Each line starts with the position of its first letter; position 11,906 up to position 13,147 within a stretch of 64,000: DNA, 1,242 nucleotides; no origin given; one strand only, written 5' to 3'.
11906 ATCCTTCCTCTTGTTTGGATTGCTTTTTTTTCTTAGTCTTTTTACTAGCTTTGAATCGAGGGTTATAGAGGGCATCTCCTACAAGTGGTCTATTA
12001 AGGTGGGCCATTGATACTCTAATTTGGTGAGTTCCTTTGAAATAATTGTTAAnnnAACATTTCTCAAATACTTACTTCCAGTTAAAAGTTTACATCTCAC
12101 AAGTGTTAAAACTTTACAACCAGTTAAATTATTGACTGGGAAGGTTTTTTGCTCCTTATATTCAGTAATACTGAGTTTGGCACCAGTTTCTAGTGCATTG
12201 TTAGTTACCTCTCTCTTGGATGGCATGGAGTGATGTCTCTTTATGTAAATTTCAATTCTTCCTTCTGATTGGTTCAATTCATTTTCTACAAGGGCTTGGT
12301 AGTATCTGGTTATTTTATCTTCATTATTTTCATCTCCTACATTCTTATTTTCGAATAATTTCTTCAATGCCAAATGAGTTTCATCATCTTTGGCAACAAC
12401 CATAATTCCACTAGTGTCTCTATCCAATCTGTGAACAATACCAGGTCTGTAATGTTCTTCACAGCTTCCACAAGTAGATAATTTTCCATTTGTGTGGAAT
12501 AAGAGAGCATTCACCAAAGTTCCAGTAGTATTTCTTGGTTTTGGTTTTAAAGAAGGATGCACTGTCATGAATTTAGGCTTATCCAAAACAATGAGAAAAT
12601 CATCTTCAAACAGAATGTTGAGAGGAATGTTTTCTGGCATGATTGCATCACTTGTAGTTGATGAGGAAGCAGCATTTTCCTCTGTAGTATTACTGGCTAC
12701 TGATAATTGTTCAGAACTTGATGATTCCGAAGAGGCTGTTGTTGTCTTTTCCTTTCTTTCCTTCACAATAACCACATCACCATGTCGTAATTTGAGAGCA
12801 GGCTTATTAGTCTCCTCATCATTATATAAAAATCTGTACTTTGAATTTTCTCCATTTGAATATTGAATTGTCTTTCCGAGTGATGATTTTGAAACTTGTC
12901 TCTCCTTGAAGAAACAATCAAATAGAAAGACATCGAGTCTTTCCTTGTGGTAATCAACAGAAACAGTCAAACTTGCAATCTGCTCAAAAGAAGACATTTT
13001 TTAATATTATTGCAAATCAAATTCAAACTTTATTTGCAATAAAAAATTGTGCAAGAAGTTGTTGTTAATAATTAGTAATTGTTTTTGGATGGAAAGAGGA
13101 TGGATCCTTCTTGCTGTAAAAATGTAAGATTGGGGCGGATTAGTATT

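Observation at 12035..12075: Functional introns of only 40-41 nt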

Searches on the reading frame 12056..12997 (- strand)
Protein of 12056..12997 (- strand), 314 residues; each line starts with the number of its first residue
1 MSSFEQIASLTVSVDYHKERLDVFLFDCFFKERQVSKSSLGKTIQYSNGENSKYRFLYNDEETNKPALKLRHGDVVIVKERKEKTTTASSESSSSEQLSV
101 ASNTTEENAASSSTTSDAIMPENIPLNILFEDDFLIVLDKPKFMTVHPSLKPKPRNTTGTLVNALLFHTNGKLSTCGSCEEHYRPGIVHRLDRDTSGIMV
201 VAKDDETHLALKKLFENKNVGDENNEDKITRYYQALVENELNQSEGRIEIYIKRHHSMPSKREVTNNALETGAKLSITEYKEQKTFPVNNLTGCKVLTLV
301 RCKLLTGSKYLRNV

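Call 9: search_protein_families(library=pfam, proteins=[window:12056-12997:-], max_evalue=0.01)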
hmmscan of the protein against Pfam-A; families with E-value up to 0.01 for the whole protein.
seq(314 aa): 1 family
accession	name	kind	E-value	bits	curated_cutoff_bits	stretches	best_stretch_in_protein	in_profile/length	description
PF00849.27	PseudoU_synth_2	-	3.3e-19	70.1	26.8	1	135-309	2-143/152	RNA pseudouridylate synthase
